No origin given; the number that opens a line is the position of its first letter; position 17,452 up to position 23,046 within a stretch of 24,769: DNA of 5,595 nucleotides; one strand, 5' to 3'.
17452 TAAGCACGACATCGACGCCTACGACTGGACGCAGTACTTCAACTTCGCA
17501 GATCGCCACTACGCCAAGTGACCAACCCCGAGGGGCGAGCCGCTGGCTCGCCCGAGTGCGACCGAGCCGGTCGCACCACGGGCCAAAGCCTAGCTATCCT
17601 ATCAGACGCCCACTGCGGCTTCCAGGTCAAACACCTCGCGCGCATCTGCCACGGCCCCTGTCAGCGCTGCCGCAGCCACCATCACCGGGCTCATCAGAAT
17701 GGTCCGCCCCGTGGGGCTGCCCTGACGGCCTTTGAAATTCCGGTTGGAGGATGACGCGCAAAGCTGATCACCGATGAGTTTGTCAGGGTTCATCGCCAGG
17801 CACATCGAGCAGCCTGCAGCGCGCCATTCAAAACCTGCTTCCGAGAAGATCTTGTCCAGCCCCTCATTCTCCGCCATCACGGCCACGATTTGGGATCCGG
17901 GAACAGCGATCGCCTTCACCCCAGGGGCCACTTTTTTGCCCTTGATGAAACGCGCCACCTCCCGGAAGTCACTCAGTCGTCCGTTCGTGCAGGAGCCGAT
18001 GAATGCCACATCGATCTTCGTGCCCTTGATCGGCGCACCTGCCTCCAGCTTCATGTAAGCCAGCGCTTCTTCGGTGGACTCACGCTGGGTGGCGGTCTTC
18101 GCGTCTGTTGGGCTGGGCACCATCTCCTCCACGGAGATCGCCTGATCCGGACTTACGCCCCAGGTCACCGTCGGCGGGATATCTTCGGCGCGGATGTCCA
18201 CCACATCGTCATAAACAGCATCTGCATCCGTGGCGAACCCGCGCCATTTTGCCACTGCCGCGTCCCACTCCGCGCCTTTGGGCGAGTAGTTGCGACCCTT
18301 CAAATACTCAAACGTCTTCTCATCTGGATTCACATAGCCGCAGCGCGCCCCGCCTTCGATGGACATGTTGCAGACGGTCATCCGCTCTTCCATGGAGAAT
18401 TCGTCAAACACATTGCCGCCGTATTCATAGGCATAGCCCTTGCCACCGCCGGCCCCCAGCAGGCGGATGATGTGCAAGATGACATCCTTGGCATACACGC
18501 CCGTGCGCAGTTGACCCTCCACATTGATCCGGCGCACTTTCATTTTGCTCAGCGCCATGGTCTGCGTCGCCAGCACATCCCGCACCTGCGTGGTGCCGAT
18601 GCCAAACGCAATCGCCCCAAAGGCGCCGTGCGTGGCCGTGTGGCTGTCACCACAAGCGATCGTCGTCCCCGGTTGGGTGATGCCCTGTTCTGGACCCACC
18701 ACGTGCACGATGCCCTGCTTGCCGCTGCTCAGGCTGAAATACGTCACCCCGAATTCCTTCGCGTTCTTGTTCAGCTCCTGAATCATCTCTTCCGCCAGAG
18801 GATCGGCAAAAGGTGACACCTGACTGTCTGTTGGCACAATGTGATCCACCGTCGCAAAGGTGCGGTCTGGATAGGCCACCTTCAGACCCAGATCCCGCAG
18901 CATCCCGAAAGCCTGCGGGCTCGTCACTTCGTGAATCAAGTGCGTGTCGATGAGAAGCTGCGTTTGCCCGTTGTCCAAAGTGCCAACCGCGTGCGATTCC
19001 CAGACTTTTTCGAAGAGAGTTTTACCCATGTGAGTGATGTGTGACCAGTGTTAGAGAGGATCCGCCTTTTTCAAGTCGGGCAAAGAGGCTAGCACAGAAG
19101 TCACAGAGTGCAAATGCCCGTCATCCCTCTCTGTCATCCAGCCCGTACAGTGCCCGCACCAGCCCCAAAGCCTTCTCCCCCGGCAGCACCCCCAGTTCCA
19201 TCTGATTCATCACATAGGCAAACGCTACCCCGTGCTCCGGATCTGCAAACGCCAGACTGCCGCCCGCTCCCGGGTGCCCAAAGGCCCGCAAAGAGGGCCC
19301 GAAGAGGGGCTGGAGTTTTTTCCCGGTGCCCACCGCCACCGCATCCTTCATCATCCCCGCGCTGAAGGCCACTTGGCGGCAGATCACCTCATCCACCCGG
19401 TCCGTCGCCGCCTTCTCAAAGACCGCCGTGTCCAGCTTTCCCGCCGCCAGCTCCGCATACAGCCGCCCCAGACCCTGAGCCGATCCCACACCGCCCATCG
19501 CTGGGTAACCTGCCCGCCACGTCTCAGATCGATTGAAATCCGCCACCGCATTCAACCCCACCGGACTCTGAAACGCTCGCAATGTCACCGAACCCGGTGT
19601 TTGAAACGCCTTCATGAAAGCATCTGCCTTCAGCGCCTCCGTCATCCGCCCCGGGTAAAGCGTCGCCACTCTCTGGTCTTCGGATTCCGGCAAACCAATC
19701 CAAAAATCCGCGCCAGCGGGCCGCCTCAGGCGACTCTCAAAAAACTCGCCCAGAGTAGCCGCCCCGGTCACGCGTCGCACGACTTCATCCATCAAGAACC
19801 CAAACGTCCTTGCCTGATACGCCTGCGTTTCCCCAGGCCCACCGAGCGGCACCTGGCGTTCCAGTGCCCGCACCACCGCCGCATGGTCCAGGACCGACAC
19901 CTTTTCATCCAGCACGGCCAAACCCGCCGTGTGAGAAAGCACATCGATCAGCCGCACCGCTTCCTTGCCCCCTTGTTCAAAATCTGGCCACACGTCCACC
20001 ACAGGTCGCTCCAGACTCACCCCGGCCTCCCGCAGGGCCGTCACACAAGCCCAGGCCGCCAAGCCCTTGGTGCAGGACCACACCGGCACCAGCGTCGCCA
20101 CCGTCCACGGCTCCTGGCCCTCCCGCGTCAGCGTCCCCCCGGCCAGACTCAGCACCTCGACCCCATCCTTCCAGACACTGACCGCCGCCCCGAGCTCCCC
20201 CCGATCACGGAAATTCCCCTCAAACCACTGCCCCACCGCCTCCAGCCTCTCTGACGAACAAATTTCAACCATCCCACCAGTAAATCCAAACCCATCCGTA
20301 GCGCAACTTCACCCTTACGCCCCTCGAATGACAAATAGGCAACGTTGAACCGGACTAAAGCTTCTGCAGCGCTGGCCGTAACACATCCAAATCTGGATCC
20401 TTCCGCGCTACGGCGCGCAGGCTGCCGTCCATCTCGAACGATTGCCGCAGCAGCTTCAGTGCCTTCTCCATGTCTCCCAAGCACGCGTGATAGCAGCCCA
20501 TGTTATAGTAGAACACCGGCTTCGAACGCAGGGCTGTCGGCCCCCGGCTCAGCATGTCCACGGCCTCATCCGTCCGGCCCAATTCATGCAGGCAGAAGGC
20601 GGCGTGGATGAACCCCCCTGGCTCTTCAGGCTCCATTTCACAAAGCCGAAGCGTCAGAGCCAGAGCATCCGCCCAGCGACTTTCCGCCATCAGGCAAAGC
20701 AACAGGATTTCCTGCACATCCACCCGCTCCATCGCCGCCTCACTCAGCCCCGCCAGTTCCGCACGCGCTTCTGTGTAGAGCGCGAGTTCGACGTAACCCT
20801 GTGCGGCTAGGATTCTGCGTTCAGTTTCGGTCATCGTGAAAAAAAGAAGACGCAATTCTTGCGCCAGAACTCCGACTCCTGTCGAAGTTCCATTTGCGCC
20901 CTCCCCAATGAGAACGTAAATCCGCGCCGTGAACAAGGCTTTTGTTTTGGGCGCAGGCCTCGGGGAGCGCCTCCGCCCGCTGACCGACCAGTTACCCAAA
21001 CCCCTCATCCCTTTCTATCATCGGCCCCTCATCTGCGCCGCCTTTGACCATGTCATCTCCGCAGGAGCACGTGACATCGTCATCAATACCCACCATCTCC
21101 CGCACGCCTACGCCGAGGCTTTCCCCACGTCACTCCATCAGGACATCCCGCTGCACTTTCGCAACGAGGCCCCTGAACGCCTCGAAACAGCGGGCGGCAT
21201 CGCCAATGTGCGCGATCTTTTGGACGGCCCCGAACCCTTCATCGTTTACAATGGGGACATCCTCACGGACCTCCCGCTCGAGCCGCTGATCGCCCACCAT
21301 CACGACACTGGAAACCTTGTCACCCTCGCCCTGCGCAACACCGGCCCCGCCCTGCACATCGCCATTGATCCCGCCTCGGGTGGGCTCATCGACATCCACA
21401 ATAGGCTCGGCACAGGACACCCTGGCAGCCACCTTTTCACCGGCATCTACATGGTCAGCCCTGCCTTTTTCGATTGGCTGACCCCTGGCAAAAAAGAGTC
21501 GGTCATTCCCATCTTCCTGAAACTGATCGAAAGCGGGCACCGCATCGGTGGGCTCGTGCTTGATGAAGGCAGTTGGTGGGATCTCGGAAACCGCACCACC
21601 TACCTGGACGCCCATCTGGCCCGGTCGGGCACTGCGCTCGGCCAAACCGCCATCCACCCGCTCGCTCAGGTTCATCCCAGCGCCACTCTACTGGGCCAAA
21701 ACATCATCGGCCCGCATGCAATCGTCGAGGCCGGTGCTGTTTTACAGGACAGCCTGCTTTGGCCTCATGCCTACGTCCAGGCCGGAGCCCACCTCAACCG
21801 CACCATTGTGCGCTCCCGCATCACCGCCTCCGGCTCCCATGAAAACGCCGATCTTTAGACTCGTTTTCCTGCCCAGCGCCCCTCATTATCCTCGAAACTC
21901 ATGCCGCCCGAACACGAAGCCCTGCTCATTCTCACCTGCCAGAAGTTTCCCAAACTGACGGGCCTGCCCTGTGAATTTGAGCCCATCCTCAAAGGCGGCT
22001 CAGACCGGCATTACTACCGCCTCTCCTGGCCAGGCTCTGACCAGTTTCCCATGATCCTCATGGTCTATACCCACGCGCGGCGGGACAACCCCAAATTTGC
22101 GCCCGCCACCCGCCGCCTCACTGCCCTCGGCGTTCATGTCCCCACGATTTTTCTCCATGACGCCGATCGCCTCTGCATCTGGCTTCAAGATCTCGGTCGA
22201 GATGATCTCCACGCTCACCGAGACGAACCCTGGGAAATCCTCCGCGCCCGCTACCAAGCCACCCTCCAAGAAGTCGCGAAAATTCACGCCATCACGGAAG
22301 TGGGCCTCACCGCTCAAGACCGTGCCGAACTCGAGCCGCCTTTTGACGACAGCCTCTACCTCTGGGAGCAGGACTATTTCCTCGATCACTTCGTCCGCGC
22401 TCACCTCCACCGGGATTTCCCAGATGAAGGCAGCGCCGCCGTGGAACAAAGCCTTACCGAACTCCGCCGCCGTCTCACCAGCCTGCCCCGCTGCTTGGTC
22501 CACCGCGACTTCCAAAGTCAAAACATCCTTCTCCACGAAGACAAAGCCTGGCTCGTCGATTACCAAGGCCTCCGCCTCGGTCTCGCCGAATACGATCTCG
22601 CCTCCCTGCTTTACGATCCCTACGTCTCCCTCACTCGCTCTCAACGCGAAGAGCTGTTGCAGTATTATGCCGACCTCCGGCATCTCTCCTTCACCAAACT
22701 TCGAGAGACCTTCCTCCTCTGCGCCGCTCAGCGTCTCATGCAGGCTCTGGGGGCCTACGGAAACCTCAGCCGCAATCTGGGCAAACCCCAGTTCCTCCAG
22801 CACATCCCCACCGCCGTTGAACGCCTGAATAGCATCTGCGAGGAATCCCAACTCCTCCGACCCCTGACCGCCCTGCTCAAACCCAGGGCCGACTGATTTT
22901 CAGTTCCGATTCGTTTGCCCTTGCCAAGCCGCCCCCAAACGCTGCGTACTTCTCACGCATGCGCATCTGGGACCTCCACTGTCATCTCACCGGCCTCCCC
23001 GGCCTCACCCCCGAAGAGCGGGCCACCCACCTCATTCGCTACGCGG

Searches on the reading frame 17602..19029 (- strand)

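Call 65: search_protein_families(library=pfam, proteins=[window:17602-19029:-], max_evalue=0.001)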
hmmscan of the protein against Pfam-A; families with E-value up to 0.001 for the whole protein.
window:17602-19029:- (475 aa): 1 family
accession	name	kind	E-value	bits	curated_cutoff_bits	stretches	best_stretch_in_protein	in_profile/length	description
PF00330.25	Aconitase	-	2.2e-169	564.8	28.7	1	7-458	1-463/463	Aconitase family (aconitate hydratase)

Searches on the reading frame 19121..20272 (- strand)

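Call 65: search_protein_families(library=pfam, proteins=[window:19121-20272:-], max_evalue=0.001)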
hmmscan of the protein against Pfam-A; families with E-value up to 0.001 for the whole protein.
window:19121-20272:- (383 aa): 1 family
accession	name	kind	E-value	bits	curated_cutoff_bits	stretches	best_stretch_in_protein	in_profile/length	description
PF00144.29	Beta-lactamase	-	4.2e-52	177.8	27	1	20-360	4-313/329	Beta-lactamase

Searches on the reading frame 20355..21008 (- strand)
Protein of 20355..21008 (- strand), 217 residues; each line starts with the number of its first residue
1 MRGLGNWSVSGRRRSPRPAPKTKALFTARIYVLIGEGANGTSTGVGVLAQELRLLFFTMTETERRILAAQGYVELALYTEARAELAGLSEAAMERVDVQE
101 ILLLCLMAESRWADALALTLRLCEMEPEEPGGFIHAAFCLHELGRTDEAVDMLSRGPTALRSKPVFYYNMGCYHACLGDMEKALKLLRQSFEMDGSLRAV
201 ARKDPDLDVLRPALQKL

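Call 65: search_protein_families(library=pfam, proteins=[window:20355-21008:-], max_evalue=0.001)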
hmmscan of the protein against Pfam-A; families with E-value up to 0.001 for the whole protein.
window:20355-21008:- (217 aa): 7 families
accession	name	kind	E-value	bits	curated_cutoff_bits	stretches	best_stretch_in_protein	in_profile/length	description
PF14559.12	TPR_19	-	2.1e-07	31.6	25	0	106-159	1-54/68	Tetratricopeptide repeat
PF07719.23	TPR_2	-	6.7e-07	29.4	27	0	166-194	3-31/34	Tetratricopeptide repeat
PF12895.13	ANAPC3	-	9.2e-07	29.5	27.2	0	102-154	29-80/82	Anaphase-promoting complex, cyclosome, subunit 3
PF13371.12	TPR_9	-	9.2e-06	26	35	0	104-153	3-52/73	Tetratricopeptide repeat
PF00515.34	TPR_1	-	4.1e-05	23.6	27.8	0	166-194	3-31/34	Tetratricopeptide repeat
PF13181.12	TPR_8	-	0.00013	22.3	25.7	0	167-194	4-31/34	Tetratricopeptide repeat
PF13424.12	TPR_12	-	0.00047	20.7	30.1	0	167-193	48-74/77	Tetratricopeptide repeat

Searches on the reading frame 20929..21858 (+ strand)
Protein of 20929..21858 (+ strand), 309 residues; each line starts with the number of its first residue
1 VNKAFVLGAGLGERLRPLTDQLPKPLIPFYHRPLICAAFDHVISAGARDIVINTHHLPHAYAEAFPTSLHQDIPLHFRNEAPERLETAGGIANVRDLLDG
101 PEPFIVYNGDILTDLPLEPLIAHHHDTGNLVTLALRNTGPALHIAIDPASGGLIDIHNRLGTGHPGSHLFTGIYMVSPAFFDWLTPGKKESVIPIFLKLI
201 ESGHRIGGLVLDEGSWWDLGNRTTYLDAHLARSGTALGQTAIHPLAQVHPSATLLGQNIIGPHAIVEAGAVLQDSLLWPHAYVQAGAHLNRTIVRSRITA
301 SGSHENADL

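Call 65: search_protein_families(library=pfam, proteins=[window:20929-21858:+], max_evalue=0.001)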
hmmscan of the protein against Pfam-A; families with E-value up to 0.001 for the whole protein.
window:20929-21858:+ (309 aa): 2 families
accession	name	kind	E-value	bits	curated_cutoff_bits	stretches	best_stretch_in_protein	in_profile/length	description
PF00483.29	NTP_transferase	-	2.3e-21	76.9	21.2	1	3-138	1-140/245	Nucleotidyl transferase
PF12804.13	NTP_transf_3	-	4.5e-06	27.4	27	1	4-131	1-118/160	MobA-like NTP transferase domain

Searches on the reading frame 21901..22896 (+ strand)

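Call 65: search_protein_families(library=pfam, proteins=[window:21901-22896:+], max_evalue=0.001)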
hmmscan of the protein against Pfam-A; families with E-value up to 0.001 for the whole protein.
window:21901-22896:+ (331 aa): 3 families
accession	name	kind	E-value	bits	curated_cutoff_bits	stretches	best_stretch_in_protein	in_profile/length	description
PF01636.29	APH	-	7.3e-19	68.9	23.2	1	26-259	2-233/239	Phosphotransferase enzyme family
PF19974.5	TCAD9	-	9.7e-06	25.4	40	1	180-236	283-337/429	Ternary complex associated domain 9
PF02958.26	EcKL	-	1.3e-05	25.1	22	1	92-257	92-282/294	Ecdysteroid kinase-like family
